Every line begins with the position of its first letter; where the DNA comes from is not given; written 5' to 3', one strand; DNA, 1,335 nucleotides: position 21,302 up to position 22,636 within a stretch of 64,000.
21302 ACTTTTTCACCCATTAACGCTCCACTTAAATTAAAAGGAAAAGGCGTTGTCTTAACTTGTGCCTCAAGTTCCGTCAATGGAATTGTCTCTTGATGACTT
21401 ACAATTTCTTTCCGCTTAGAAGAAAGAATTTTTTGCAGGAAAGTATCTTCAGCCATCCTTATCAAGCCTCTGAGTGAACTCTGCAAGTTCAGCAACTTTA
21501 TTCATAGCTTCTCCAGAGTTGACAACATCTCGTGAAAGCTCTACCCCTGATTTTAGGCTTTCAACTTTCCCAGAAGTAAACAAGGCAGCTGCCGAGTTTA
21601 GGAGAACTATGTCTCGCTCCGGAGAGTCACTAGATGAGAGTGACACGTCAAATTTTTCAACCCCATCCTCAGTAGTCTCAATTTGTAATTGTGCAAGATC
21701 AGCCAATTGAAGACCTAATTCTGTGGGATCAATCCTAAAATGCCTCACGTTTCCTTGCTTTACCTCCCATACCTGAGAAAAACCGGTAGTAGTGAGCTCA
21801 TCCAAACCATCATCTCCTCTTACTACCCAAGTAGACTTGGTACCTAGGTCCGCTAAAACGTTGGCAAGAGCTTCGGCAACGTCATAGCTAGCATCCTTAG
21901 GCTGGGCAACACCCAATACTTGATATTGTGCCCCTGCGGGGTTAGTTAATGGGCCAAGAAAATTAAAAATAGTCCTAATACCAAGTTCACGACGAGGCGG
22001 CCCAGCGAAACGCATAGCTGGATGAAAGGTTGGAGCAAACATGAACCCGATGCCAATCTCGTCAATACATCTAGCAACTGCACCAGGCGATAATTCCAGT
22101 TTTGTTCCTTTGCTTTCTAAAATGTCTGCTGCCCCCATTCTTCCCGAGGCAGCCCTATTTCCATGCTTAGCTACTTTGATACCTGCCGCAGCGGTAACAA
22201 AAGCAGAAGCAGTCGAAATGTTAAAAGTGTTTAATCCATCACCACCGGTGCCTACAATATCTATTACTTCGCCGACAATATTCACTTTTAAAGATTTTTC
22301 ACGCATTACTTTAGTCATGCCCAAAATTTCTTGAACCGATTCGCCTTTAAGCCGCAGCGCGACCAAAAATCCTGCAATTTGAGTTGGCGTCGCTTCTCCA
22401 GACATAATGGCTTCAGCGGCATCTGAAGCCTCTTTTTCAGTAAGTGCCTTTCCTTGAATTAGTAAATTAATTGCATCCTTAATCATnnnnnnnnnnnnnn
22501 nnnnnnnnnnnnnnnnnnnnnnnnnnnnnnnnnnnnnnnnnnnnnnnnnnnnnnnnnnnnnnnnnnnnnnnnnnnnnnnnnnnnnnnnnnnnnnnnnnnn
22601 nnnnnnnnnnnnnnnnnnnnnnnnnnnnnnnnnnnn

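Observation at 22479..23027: Unknown two-TM protein gene locked between trpG and trpD by 8-nt overlaps on both sides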

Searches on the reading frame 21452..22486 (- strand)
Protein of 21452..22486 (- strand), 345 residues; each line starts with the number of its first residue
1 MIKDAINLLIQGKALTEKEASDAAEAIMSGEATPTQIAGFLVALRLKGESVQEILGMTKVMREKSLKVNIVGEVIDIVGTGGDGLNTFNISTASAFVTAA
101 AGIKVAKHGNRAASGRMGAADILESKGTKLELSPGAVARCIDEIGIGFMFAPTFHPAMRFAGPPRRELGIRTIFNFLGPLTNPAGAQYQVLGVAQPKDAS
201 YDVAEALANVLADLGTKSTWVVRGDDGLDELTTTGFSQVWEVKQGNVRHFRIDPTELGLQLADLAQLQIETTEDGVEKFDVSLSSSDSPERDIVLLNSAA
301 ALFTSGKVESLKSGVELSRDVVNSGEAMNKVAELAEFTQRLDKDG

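Call 50: find_related_loci(query=A4, collection=metagenome_contigs, flank=4000)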
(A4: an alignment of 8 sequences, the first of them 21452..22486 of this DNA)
Query A4 (345 aa) in metagenome_contigs; peptide patterns used: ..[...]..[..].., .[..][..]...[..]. (x = any residue, [..] = any of these).
600 stretches matched a pattern (row limit reached: there are more); 270 encode a relative of the query (tblastn E <= 1e-3); the best 80 are kept; 80 distinct loci.
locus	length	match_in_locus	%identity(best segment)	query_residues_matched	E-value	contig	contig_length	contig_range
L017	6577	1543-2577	99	1-345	0e+0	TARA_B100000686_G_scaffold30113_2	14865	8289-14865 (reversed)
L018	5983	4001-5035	77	1-345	4e-180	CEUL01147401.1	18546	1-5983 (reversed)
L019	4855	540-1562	64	1-341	6e-151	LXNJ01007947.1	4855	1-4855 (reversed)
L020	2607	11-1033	58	1-341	1e-136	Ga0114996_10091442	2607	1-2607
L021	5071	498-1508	62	1-342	6e-131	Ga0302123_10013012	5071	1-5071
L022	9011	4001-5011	60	1-342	1e-129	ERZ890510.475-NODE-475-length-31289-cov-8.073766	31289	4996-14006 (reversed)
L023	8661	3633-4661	59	2-341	6e-128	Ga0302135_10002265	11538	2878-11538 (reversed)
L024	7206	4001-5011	58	1-342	1e-127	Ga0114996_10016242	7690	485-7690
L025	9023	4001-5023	63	1-341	5e-137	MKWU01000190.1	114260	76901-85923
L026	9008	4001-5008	59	1-341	1e-126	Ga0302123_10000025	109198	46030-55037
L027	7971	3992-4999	61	1-341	6e-127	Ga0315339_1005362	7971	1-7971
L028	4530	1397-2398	58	1-342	6e-126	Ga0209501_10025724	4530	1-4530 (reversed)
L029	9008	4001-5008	59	1-341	5e-124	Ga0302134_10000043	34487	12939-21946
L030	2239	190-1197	58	1-341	5e-123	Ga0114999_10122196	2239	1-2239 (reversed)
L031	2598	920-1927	57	1-341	3e-121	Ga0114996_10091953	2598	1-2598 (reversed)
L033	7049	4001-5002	52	1-339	2e-111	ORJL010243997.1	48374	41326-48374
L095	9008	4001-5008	48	1-341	3e-96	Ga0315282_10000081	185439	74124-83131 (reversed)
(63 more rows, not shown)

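Call 61: find_homologous_proteins(query=A5, max_evalue=0.001)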
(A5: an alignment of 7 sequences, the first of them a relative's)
Query A5 (7 sequences) (232 aa, profile of the alignment): 194 proteins with E <= 0.001 among 6351 candidates; the best 120 are listed.
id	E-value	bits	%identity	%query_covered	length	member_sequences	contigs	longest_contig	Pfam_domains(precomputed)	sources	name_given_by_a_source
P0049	9.6e-72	259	100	100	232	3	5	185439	-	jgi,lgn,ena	jgi:hypothetical protein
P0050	8.0e-61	223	55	78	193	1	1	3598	-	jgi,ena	-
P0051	3.0e-50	189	53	99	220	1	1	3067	-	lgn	-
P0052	4.6e-49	185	52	83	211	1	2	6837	-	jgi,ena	-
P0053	5.5e-47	178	21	39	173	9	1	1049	-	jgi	-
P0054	1.6e-43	167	52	100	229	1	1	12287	-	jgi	jgi:hypothetical protein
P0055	1.1e-42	164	47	99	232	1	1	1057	-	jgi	jgi:hypothetical protein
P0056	3.9e-42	162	24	74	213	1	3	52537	-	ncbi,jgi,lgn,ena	-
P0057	7.1e-41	158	48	97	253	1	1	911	-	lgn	-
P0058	1.2e-40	157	53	81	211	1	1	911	-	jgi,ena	-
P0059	3.7e-35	139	61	8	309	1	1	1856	-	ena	-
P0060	1.3e-32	131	36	90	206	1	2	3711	-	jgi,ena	-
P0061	1.6e-32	131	31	89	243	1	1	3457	-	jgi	-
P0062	1.8e-31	127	37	79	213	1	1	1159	-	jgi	-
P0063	2.4e-31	127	35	76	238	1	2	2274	-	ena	-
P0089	5.3e-28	116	33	80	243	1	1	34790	-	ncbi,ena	-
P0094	3.0e-27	114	31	69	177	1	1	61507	-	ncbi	-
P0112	4.7e-26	110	32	69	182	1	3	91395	-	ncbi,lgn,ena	-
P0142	8.4e-22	96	38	18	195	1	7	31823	-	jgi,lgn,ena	-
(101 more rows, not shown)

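Call 62: find_encoding_contigs(protein=P0112, flank=3500, max_places=1)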
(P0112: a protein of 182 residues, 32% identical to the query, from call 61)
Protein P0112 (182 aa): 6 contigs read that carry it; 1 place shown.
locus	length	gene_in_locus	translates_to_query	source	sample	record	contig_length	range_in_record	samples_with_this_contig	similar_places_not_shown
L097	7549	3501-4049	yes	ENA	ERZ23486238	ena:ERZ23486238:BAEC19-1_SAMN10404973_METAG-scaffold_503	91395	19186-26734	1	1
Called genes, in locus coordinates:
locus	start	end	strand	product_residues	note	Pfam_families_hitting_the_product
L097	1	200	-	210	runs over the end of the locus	PF01209:Ubie_methyltran, PF13489:Methyltransf_23, PF13847:Methyltransf_31, PF08241:Methyltransf_11, PF08242:Methyltransf_12, PF13649:Methyltransf_25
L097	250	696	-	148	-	PF12724:Flavodoxin_5, PF00258:Flavodoxin_1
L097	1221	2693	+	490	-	PF04715:, PF00425:Chorismate_bind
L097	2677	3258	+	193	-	PF00117:GATase, PF07722:Peptidase_C26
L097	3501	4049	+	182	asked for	-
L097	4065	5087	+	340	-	PF02885:Glycos_trans_3N, PF00591:Glycos_transf_3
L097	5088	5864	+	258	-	PF00218:IGPS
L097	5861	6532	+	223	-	PF00697:PRAI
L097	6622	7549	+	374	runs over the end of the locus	PF00291:PALP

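Call 63: find_encoding_contigs(protein=P0094, flank=3500, max_places=1)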
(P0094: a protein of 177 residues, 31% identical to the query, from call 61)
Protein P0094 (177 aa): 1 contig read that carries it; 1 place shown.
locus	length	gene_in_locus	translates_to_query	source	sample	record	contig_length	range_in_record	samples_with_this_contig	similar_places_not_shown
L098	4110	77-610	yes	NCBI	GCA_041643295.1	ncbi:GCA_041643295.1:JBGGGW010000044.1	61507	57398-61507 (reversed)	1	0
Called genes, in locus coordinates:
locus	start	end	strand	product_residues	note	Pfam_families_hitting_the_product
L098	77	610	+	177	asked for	-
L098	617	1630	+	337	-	PF02885:Glycos_trans_3N, PF00591:Glycos_transf_3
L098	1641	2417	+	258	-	PF00218:IGPS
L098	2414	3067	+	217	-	PF00697:PRAI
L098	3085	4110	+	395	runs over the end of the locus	PF00291:PALP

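Call 64: find_encoding_contigs(protein=P0142, flank=3500, max_places=1)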
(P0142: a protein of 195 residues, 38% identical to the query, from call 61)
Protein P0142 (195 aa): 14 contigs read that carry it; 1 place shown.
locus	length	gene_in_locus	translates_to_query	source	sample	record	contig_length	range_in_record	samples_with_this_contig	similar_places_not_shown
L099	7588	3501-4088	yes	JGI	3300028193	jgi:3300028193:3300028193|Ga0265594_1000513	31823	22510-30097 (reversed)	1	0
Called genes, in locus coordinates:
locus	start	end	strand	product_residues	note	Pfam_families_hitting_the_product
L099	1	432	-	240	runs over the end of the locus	PF13938:DUF4213, PF04016:DUF364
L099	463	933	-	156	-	PF02001:DUF134, PF07638:Sigma70_ECF (weak), PF08281:Sigma70_r4_2 (weak)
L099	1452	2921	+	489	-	PF04715:, PF00425:Chorismate_bind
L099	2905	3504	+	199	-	PF00117:GATase, PF07722:Peptidase_C26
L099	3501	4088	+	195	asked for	-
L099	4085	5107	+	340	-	PF02885:Glycos_trans_3N, PF00591:Glycos_transf_3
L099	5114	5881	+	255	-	PF00218:IGPS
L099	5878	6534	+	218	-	PF00697:PRAI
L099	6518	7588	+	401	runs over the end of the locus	PF00291:PALP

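Call 65: find_encoding_contigs(protein=P0089, flank=3500, max_places=1)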
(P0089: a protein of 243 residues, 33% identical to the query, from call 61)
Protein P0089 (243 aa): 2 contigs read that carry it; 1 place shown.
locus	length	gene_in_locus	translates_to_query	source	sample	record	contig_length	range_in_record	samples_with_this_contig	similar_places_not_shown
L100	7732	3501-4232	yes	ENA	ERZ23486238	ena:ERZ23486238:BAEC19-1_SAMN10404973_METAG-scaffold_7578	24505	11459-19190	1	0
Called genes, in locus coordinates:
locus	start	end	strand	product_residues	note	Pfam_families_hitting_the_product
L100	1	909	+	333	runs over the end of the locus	PF11794:HpaB_N, PF03241:HpaB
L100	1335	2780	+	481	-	PF04715:, PF00425:Chorismate_bind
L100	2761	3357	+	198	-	PF00117:GATase, PF07722:Peptidase_C26 (weak)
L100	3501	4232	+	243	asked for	-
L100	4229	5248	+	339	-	PF02885:Glycos_trans_3N, PF00591:Glycos_transf_3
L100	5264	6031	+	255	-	PF00218:IGPS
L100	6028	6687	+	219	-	PF00697:PRAI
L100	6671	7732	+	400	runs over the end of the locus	PF00291:PALP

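Call 77: search_protein_families(library=padloc, proteins=[L095:3306-4001:+, L033:3370-4008:+], max_evalue=1)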
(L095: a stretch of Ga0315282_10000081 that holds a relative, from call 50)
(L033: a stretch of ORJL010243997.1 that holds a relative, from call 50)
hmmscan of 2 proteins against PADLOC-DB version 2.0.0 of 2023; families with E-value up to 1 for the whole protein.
L095:3306-4001:+ (232 aa): 1 family
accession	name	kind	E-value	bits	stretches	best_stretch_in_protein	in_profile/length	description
PDLC01080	C3a162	-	0.02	13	1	44-83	19-58/139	Unknown function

L033:3370-4008:+ (213 aa): 0 families

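Call 78: search_protein_families(library=phrogs, proteins=[L095:3306-4001:+, L033:3370-4008:+], max_evalue=1)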
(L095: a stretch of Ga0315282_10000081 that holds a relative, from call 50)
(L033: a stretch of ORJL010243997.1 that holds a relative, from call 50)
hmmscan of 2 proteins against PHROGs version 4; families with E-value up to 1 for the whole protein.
L095:3306-4001:+ (232 aa): 2 families
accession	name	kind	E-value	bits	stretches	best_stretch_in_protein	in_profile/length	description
phrog_32556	-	moron, auxiliary metabolic gene and host takeover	0.019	16.5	1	10-31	8-29/78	membrane protein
phrog_1026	-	lysis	0.19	13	1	34-100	7-70/85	Rz-like spanin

L033:3370-4008:+ (213 aa): 2 families
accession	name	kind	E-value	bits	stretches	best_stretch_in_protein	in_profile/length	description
phrog_2501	-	unknown function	0.16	12.9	1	7-32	22-47/50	-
phrog_6558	-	unknown function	0.22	12.9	1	6-49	7-50/90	-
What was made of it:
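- No match to defence or phage families (calls 77, 78).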
